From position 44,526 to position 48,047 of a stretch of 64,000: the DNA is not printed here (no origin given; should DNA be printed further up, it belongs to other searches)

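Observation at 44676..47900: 1074-aa T4SS-associated protein with a putative C-terminal CHAP-type cell-wall hydrolase domain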

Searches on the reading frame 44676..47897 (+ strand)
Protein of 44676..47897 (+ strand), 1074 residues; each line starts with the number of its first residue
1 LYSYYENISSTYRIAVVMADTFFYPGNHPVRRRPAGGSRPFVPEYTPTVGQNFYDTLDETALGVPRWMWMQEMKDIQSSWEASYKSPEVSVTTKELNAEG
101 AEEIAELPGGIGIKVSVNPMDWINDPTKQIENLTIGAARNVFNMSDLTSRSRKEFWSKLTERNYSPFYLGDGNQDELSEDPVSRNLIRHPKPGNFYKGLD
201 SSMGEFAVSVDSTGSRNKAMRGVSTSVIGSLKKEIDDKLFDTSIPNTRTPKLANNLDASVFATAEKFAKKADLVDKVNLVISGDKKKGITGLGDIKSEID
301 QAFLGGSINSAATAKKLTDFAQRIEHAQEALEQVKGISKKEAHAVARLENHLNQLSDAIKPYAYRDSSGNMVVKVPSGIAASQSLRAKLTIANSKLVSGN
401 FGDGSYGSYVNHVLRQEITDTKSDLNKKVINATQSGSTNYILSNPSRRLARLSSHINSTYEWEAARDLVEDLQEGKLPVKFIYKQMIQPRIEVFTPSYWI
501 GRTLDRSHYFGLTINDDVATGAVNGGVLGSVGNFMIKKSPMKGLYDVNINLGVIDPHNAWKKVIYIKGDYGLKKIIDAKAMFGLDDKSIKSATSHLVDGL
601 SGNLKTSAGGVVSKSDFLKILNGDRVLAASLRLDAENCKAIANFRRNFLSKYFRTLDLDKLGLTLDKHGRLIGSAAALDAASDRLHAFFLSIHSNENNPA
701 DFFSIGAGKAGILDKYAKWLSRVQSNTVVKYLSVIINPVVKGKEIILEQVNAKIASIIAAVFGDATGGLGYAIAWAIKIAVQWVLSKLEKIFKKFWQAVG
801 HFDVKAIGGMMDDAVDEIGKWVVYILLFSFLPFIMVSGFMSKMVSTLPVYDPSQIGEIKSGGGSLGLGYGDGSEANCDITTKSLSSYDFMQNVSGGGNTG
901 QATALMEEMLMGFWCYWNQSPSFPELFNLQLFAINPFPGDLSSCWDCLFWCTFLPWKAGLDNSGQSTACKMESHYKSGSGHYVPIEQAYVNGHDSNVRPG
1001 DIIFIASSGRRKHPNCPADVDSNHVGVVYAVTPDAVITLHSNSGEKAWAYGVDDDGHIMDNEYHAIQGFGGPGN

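Call 4: search_protein_families(library=pfam, proteins=[window:44676-47897:+], max_evalue=10)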
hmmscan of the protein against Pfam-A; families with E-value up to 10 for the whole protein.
window:44676-47897:+ (1074 aa): 5 families
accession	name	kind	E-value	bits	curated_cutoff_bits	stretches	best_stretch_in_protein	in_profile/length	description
PF05257.22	CHAP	-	0.0025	18.7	26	1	943-1042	10-81/81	CHAP domain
PF17519.7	DUF5444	-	0.0094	16.4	25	1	744-783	9-48/62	Family of unknown function (DUF5444)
PF00380.25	Ribosomal_S9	-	0.045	14.7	22.5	1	881-906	46-71/121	Ribosomal protein S9/S16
PF24893.1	DUF7743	-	0.061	13.5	27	1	377-444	33-99/120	Domain of unknown function (DUF7743)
PF20210.4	Laa1_Sip1_HTR5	-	0.23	11.8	27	1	728-789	35-93/182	Laa1/Sip1/HEATR5 HEAT repeat region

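Call 8: search_protein_families(library=ncbifam, proteins=[window:44676-47897:+], max_evalue=1)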
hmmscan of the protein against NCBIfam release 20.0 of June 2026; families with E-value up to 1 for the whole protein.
window:44676-47897:+ (1074 aa): 1 family
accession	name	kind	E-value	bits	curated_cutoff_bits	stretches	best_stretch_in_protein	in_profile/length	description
NF001099.0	PRK00132.1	equivalog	0.022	15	112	1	881-906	55-80/130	30S ribosomal protein S9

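Call 9: find_homologous_proteins(query=window:44676-47897:+)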
Query window:44676-47897:+ (1074 aa): 1 proteins with E <= 0.001 among 8000 candidates.
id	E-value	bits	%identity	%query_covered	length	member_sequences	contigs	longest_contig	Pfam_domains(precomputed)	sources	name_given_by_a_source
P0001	0.0e+0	2427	100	98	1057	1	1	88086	-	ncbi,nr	ncbi:hypothetical protein HYV31_02850 [candidate division WWE3 bacterium]|nr:hypothetical protein [c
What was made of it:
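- Checked: NCBI's model P0001 starts there (call 9).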

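Call 29: search_protein_representatives(protein=window:44676-47897:+)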
Query: 1074 residues. Proteins with E-value up to 0.001 (for the whole library): 213; up to 1e-10: 95; up to 1e-30: 10. The best 150 are listed.
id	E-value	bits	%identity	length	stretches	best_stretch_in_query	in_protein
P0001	0.0e+00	2427.4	100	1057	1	18-1074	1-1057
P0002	2.8e-143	495.5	48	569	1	511-1074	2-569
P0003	1.1e-73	265.1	31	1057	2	23-551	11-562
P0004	1.1e-53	198.8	30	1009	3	604-1070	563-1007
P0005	6.6e-52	193.0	28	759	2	23-506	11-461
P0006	1.7e-44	168.4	30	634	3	314-506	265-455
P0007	5.2e-44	166.8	30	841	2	26-505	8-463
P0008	3.4e-40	154.2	30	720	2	291-608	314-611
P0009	1.8e-35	138.5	27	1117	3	608-939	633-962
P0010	8.4e-35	136.3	26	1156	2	435-1070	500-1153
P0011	3.3e-30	121.1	26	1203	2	190-1070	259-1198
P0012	8.7e-30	119.7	28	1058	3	682-1071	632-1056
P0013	2.0e-29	118.5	26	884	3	706-1072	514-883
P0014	3.3e-29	117.8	27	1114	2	460-1070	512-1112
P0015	1.2e-23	99.4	27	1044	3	23-175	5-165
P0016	3.4e-23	97.9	28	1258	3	23-161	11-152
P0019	7.6e-22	93.4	26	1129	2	23-159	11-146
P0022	7.9e-21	90.1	40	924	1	891-1071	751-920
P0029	1.6e-19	85.7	29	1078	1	23-548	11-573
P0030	1.8e-19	85.6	39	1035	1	870-1071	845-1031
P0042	9.3e-16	73.3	35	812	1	893-1072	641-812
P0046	3.3e-15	71.5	27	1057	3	23-163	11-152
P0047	4.2e-15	71.1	26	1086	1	44-1060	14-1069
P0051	2.5e-14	68.5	38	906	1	894-1072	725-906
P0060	1.4e-13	66.1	36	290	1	897-1072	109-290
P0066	1.1e-12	63.1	39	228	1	901-1072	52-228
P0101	1.4e-10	56.2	38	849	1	889-1057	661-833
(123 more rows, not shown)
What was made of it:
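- Checked: An exhaustive HMMER search finds 213 representative clusters at E<=1e-3 (call 29).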

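Call 38: search_protein_families(library=pfam, proteins=[P0003, P0016, P0019, P0029, P0047, P0022, P0030, P0042, P0051], max_evalue=0.01)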
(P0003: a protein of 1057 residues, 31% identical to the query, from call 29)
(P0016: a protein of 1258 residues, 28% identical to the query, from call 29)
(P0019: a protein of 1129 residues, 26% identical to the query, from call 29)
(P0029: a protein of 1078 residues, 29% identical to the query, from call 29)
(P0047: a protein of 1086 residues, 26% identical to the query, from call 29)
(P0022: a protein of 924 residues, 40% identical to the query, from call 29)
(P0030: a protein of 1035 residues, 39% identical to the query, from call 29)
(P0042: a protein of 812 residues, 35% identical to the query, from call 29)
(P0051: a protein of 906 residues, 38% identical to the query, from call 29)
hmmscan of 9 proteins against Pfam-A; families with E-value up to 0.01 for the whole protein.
P0003 (1057 aa): 0 families

P0016 (1258 aa): 0 families

P0019 (1129 aa): 0 families

P0029 (1078 aa): 0 families

P0047 (1086 aa): 0 families

P0022 (924 aa): 1 family
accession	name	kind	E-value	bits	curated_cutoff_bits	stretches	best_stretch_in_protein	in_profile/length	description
PF05257.22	CHAP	-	6.3e-05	23.8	26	1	806-891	10-81/81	CHAP domain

P0030 (1035 aa): 1 family
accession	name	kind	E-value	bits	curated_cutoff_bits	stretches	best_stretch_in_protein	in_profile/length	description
PF05257.22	CHAP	-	4.2e-05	24.4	26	1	923-1002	7-81/81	CHAP domain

P0042 (812 aa): 0 families

P0051 (906 aa): 2 families
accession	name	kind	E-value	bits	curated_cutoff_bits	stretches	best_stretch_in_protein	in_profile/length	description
PF05257.22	CHAP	-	6.7e-05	23.7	26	1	790-876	7-81/81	CHAP domain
PF13488.11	Gly-zipper_Omp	-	0.0041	17.5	25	1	590-625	4-40/46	Glycine zipper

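Call 75: find_homologous_proteins(query=A2, max_evalue=0.00001)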
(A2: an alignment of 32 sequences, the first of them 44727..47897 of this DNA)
Query A2 (32 sequences) (1057 aa, profile of the alignment): 1 proteins with E <= 0.00001 among 8000 candidates.
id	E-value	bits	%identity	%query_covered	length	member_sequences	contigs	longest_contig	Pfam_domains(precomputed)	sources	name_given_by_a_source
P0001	5.4e-222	758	100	100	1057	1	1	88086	-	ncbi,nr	ncbi:hypothetical protein HYV31_02850 [candidate division WWE3 bacterium]|nr:hypothetical protein [c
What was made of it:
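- Tried and rejected: Searches with the full protein and with the full-length family alignment returned only the query itself (calls 9, 75).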

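Call 77: find_encoding_contigs(protein=P0066, flank=8000, max_places=3)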
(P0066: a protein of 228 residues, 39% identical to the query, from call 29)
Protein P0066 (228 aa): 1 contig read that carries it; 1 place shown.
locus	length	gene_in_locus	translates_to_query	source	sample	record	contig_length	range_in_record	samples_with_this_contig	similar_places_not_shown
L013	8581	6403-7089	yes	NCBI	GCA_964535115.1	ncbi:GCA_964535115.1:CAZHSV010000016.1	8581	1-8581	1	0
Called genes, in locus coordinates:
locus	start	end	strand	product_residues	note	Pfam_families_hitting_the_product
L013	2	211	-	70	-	?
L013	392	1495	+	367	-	PF12666:PrgI (faint)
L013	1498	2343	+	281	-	PF26593:TraC-like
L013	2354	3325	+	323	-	-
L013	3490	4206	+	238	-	PF01935:DUF87, PF12846:AAA_10 (weak), PF19044:P-loop_TraG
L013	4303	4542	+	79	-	-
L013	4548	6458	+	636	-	-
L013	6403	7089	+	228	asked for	PF05257:CHAP (weak)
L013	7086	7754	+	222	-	-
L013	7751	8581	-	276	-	?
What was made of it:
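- A further CHAP-module protein lies in a PrgI-TraC-VirB4 cluster (L013, call 77).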

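Call 78: find_encoding_contigs(protein=P0060, flank=8000, max_places=3)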
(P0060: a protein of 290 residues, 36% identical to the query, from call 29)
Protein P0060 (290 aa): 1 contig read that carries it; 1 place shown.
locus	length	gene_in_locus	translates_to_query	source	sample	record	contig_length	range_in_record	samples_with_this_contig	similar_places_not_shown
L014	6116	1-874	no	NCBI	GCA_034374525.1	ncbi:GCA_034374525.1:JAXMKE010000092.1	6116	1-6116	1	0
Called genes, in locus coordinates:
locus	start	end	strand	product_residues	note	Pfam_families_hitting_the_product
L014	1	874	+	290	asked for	PF05257:CHAP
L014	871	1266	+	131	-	-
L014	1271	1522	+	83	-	-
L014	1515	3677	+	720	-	PF05621:TniB (weak), PF00004:AAA, PF17871:AAA_lid_9, PF00158:Sigma54_activat, PF00004:AAA, PF07724:AAA_2, PF07728:AAA_5, PF10431:ClpB_D2-small, +14 more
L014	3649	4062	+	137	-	-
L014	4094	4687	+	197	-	-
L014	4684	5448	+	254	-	PF08843:AbiEii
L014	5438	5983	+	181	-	PF00929:RNase_T, PF16473:Rv2179c-like (weak)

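Call 81: predict_structure(alignment_id=A2)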
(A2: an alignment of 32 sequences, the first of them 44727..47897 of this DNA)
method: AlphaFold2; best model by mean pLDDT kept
length: 1057 residues; sequences in the alignment: 32
mean_pLDDT: 64.9   pTM: 0.63
mean pLDDT of the five models: 64.9, 62.4, 60.9, 59.0, 57.3
residues with pLDDT >= 90: 52; 70-90: 436; 50-70: 302; < 50: 267
segments of 3 or more residues with pLDDT < 50: 1-40, 160-162, 167-173, 561-595, 748-750, 828-900, 918-929, 935-978, 990-1005, 1044-1057
pLDDT, mean of each block of 10 residues (from residue 1): 37 40 36 45 58 84 80 63 65 75 87 84 78 82 73 60 48 60 84 82 91 90 75 74 90 92 75 70 65 79 89 87 79 90 87 83 79 84 71 90 87 75 79 88 83 74 76 79 84 83 66 76 76 59 64 62 46 38 39 49 66 54 60 63 75 75 73 73 70 85 81 77 76 70 55 61 69 68 56 57 55 52 49 37 32 27 30 35 36 39 51 53 45 43 40 42 43 44 57 43 49 69 56 61 45 32
secondary structure, 60 per line:
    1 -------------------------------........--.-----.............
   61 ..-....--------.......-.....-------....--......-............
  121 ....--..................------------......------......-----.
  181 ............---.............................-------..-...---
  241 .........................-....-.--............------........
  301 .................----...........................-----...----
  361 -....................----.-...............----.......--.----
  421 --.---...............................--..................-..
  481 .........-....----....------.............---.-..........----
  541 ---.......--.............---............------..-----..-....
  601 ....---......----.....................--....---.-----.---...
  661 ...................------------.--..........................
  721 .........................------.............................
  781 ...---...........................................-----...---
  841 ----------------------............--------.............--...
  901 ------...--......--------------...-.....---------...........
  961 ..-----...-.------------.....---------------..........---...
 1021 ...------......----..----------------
elements in order (helices of 4 or more, strands of 3 or more residues): H32-39 H49-62 E64-67 H76-82 H84-88 E96-99 H102-107 H109-124 H127-144 E157-162 E169-174 H180-192 H196-222 H241-265 H275-286 H293-317 H322-345 E346-348 E354-356 H362-380 H388-402 H407-413 H427-457 H460-477 H479-489 H491-494 H499-502 H509-521 E527-533 E544-550 H553-565 H569-580 H597-604 H608-613 H618-638 H641-644 H658-679 H695-745 H752-783 H787-829 H863-874 H883-895 E898-900 H912-917 E932-934 H936-940 H950-962 E985-989 E1005-1014 E1018-1023 E1030-1035
